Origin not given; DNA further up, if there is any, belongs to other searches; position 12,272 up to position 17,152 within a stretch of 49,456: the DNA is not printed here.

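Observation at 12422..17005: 1527-aa single-chain biotin carboxylase with inverted domain order and a ~400-aa unknown insert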

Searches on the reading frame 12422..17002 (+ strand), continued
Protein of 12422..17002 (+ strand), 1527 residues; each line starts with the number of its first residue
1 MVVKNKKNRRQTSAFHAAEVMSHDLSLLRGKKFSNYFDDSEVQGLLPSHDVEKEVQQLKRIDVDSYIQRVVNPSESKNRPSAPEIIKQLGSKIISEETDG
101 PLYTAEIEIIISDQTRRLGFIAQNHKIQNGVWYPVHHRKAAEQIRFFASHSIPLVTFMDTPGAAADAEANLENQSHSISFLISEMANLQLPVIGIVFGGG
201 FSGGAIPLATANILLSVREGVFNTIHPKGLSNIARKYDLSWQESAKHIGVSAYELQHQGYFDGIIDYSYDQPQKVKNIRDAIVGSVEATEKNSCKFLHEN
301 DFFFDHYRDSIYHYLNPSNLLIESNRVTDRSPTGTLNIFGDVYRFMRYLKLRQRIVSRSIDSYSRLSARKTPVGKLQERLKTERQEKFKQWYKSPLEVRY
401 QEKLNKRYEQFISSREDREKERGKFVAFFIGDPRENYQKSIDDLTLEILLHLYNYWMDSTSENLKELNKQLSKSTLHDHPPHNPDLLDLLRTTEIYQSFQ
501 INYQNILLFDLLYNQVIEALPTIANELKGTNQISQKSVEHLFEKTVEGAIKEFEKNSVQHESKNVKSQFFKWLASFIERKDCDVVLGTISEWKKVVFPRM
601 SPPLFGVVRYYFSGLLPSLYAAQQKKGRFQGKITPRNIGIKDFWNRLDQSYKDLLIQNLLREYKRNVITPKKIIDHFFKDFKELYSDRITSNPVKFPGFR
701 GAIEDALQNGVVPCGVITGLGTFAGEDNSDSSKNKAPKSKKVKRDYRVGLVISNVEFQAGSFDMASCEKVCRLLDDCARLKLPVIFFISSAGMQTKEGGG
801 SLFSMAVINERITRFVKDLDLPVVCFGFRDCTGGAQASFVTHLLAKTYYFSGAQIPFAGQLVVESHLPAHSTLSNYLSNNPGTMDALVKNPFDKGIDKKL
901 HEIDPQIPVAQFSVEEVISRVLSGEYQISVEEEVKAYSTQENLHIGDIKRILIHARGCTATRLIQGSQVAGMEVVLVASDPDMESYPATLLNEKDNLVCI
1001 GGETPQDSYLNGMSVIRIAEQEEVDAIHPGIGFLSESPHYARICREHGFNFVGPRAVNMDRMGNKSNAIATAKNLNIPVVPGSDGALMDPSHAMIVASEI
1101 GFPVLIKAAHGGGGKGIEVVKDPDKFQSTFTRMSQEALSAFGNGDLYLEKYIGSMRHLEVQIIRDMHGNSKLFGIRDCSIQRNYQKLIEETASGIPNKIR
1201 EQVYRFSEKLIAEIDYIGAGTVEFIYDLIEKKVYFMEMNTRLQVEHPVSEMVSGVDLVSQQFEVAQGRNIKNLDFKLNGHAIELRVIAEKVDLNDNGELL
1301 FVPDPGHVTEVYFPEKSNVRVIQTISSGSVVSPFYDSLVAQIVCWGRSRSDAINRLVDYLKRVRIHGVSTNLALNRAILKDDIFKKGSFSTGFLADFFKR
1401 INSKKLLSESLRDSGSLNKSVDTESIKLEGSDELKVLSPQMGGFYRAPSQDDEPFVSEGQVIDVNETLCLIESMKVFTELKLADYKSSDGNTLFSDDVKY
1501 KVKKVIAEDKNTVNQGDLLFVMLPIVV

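Call 28: find_related_loci(query=A1, collection=genome_contigs, flank=6000)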
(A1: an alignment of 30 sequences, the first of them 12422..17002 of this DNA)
Query A1 (1527 aa) in genome_contigs; peptide patterns used: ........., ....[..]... (x = any residue, [..] = any of these).
600 stretches matched a pattern (row limit reached: there are more); 578 encode a relative of the query (tblastn E <= 1e-3); the best 80 are kept; 80 distinct loci.
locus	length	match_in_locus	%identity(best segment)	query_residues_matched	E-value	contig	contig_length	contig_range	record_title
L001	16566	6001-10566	81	8-1525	0e+0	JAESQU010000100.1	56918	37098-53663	MAG: SAR324 cluster bacterium isolate NORP237 CoAssembly_1932238, whole genome shotgun sequence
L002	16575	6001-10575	80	1-1525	0e+0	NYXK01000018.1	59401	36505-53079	MAG: Deltaproteobacteria bacterium isolate CPC1 65829, whole genome shotgun sequence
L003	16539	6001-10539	78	13-1525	0e+0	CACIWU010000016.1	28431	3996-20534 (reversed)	uncultured SAR324 cluster bacterium isolate AG-439-L22 genome assembly, contig: AG-439-L22_NODE_16, whole genome shotgun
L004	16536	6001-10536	83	14-1525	0e+0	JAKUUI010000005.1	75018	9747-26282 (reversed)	MAG: SAR324 cluster bacterium isolate ALOHA_A2.5_129 A2.5-SAR324-21_5, whole genome shotgun sequence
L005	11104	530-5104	69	1-1525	0e+0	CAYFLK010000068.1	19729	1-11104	MAG TPA_asm: uncultured Pseudomonadota bacterium isolate ERP019367_co1_136 genome assembly, contig: NODE_2324_length_197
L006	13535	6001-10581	94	1-1527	0e+0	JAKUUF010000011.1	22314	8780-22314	MAG: SAR324 cluster bacterium isolate ALOHA_A2.5_126 A2.5-SAR324-19_11, whole genome shotgun sequence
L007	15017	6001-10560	65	1-1525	0e+0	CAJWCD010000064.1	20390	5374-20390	MAG TPA_asm: uncultured proteobacterium isolate ERR599008_bin.120_MetaBAT_v2.12.1_MAG genome assembly, contig: NODE_2712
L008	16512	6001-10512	65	6-1526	0e+0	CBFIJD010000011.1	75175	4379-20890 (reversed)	MAG: uncultured bacterium isolate Co_bin_862_strict genome assembly, contig: Co_bin_862_strict_c11, whole genome shotgun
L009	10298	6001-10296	64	3-1449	0e+0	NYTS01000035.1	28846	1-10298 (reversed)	MAG: Deltaproteobacteria bacterium isolate CPC61 35836, whole genome shotgun sequence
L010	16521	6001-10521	66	6-1525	0e+0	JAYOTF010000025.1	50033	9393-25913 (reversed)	MAG: Deltaproteobacteria bacterium isolate 139566_S167_metabat_bins_sens.tsv.074 NODE_544_length_50033_cov_8.276402, who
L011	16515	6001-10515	63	3-1522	0e+0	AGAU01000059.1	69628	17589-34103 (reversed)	SAR324 cluster bacterium JCVI-SC AAA005 ctg_137, whole genome shotgun sequence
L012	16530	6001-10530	59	3-1524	0e+0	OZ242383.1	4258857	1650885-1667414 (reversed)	MAG: bacterium isolate f65e47f9-4bf7-4a54-ade9-3bd2c102e67f genome assembly, chromosome: 1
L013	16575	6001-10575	81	1-1525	0e+0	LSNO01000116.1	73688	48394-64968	MAG: SAR324 cluster bacterium SAR324-CTD7B Contig197211, whole genome shotgun sequence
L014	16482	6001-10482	53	15-1525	0e+0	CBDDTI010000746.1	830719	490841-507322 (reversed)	MAG: bacterium isolate 3a0c8501-ea16-4c43-bbfb-45055a769ab5 genome assembly, contig: contig_746, whole genome shotgun se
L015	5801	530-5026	53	15-1527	0e+0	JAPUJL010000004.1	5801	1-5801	MAG: SAR324 cluster bacterium isolate KW1-S11_24 KW1-S11_24_cg4, whole genome shotgun sequence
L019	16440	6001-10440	46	42-1525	0e+0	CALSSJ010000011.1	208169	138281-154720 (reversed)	MAG: uncultured Lentisphaerales bacterium isolate AE_MB156 genome assembly, contig: contig_24372_AE_MB156, whole genome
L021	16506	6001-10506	46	15-1525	0e+0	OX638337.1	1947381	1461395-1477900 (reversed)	MAG: uncultured Lentisphaeria bacterium isolate c31e16b5-b392-4df5-8896-43fa5ca65f34 genome assembly, chromosome: 1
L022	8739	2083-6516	47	41-1525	0e+0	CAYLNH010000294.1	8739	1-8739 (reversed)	MAG TPA_asm: uncultured Lentisphaerales bacterium isolate SRP141376_co4_287 genome assembly, contig: NODE_13141_length_8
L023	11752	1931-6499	46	6-1525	0e+0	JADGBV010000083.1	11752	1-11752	MAG: Planctomycetota bacterium isolate nwagbin3 nwag_bin3_NODE_83_length_11752_cov_3.468779, whole genome shotgun sequen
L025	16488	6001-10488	47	15-1525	0e+0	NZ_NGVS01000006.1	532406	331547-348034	Shewanella carassii strain 08MAS2251 scaffold8, whole genome shotgun sequence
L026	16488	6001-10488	46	15-1525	0e+0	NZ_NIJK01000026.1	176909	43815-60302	Shewanella indica strain KJW27 scaffold34, whole genome shotgun sequence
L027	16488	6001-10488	46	15-1525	0e+0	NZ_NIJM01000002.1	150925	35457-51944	Shewanella chilikensis strain JC5 NODE_2_length_150925_cov_1228.09, whole genome shotgun sequence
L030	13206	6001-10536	46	4-1525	0e+0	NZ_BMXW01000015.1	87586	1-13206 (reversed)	Shewanella fodinae strain KCTC 22506 sequence15, whole genome shotgun sequence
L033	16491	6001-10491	46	15-1525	0e+0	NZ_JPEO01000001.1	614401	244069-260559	Shewanella mangrovi strain YQH10 contig1, whole genome shotgun sequence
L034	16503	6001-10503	45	15-1525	0e+0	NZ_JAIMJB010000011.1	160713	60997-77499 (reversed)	Motilimonas eburnea strain YH6 NODE_11_length_160713, whole genome shotgun sequence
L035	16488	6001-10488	46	15-1525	0e+0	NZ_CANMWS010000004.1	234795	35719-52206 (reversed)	Uncultured Shewanella sp. isolate 4-590.fasta NODE_4, whole genome shotgun sequence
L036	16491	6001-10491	46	15-1525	0e+0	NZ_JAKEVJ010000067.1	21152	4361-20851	Shewanella sp. Isolate7 strain M14-00201 scaffold67.1, whole genome shotgun sequence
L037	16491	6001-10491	46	15-1525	0e+0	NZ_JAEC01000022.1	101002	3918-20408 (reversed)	Shewanella colwelliana ATCC 39565 L876DRAFT_scaffold00016.16_C, whole genome shotgun sequence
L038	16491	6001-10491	46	15-1525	0e+0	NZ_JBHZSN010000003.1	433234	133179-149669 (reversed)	Shewanella waksmanii strain HQB-86 NODE_3_length_433234_cov_110.052464, whole genome shotgun sequence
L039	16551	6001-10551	46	1-1525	0e+0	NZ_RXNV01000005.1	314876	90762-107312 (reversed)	Shewanella atlantica strain HAW-EB5 NODE_5_length_314876_cov_79.352735, whole genome shotgun sequence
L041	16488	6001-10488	46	15-1525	0e+0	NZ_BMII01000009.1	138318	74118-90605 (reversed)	Shewanella inventionis strain CGMCC 1.15339 sequence009, whole genome shotgun sequence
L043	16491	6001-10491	46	15-1525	0e+0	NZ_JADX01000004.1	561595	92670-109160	Shewanella fidelis ATCC BAA-318 L884DRAFT_scaffold00002.2_C, whole genome shotgun sequence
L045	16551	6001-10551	45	1-1525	0e+0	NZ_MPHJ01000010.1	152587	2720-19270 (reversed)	Shewanella sp. UCD-KL12 scaffold_9, whole genome shotgun sequence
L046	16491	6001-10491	45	15-1525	0e+0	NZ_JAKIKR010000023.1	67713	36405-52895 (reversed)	Shewanella abyssi strain DSM 17171 contig00023, whole genome shotgun sequence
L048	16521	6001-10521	47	15-1525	0e+0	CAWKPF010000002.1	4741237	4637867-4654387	MAG: uncultured Acidobacteriota bacterium isolate MFD09779.bin.1.69 genome assembly, contig: contig_21255, whole genome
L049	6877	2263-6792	45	6-1525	0e+0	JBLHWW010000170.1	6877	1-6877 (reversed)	MAG: Psychromonas sp. isolate 3300046534_144 Ga0491194_0030727, whole genome shotgun sequence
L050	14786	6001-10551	46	1-1525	0e+0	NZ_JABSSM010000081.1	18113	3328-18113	MAG: Shewanella sp. isolate DT_112 DT-Shewanella-1_scaffold_81, whole genome shotgun sequence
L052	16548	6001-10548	45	1-1525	0e+0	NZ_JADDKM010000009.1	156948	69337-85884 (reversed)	Shewanella benthica strain DSM 8812 NODE_12_length_156948_cov_46.353185, whole genome shotgun sequence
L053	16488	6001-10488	46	15-1525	0e+0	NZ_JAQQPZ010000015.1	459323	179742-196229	Shewanella metallivivens strain ER-Te-42B-Light assembly_contig_16, whole genome shotgun sequence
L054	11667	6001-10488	45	15-1525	0e+0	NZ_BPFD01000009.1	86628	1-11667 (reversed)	Shewanella hafniensis strain ATCC BAA-1207 sequence009, whole genome shotgun sequence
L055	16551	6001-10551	45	1-1525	0e+0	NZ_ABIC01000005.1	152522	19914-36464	Shewanella benthica KT99 1099576005666, whole genome shotgun sequence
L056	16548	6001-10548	45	1-1525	0e+0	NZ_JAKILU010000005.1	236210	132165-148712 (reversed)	Shewanella glacialipiscicola strain LMG 23744 contig00005, whole genome shotgun sequence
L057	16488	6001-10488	45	15-1525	0e+0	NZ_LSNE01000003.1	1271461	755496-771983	Paraglaciecola hydrolytica strain S66 Contig11, whole genome shotgun sequence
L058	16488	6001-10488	45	15-1525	0e+0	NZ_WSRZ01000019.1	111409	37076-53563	Shewanella litoralis strain JCM 32306 NODE_19_length_111409_cov_84.677384, whole genome shotgun sequence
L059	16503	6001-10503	45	15-1525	0e+0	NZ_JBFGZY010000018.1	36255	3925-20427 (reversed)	MAG: Psychromonas sp. isolate Mix_sand06.2021.04.G.6 k141_1736791_length_36255_cov_56.3918, whole genome shotgun sequenc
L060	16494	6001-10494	45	15-1525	0e+0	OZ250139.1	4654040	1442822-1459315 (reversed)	MAG: Vicinamibacterales bacterium isolate 484768f3-921a-4930-8514-f507c87559ee genome assembly, chromosome: 1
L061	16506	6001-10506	45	15-1525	0e+0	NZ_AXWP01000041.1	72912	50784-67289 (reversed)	Psychromonas arctica DSM 14288 H592DRAFT_scaffold00020.20_C, whole genome shotgun sequence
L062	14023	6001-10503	45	15-1525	0e+0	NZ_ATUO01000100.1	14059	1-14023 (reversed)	Psychromonas hadalis ATCC BAA-638 G322DRAFT_scaffold00100.100_C, whole genome shotgun sequence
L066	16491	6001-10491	45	15-1525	0e+0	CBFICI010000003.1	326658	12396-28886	MAG: Pseudomonadales bacterium isolate Co_bin_608_permissive genome assembly, contig: Co_bin_608_permissive_c3, whole ge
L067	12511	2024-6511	45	15-1525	0e+0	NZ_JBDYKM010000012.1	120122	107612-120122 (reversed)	Paraglaciecola sp. 25GB23A NODE_12_length_120122_cov_227.507835, whole genome shotgun sequence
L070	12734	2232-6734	44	15-1525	0e+0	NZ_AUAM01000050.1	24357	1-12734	Psychromonas aquimarina ATCC BAA-1526 G337DRAFT_scaffold00047.47_C, whole genome shotgun sequence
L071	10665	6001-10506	45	15-1525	0e+0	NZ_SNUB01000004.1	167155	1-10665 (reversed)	Psychromonas sp. RZ5 RZ5_contig_4, whole genome shotgun sequence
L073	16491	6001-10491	46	15-1525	0e+0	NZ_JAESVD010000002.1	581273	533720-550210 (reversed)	Shewanella schlegeliana strain JCM 11561 Scaffold2, whole genome shotgun sequence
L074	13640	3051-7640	45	15-1525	0e+0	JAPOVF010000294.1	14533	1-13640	MAG: Acidobacteria bacterium isolate COS1_bin_13 NODE_1117_length_14533_cov_166.655, whole genome shotgun sequence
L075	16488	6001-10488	45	15-1525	0e+0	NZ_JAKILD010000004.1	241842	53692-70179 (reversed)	Shewanella olleyana strain LMG 21437 contig00004, whole genome shotgun sequence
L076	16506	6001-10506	45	42-1525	0e+0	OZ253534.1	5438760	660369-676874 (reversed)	MAG: Candidatus Multivorans sp. isolate be2d7f3f-f219-46b2-8ad1-06fdd0eb2387 genome assembly, chromosome: 1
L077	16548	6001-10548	45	1-1525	0e+0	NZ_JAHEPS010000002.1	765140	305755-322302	Shewanella jiangmenensis strain JM162201 NODE_2_length_765140_cov_51.259792, whole genome shotgun sequence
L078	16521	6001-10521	44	12-1525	0e+0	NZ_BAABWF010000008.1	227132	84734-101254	Arenicella sp. 4NH20-0111 sequence08, whole genome shotgun sequence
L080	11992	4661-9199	44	7-1525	0e+0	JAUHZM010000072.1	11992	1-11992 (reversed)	MAG: Gammaproteobacteria bacterium isolate 4_bin.38 NODE_4253_length_11992_cov_0.847619, whole genome shotgun sequence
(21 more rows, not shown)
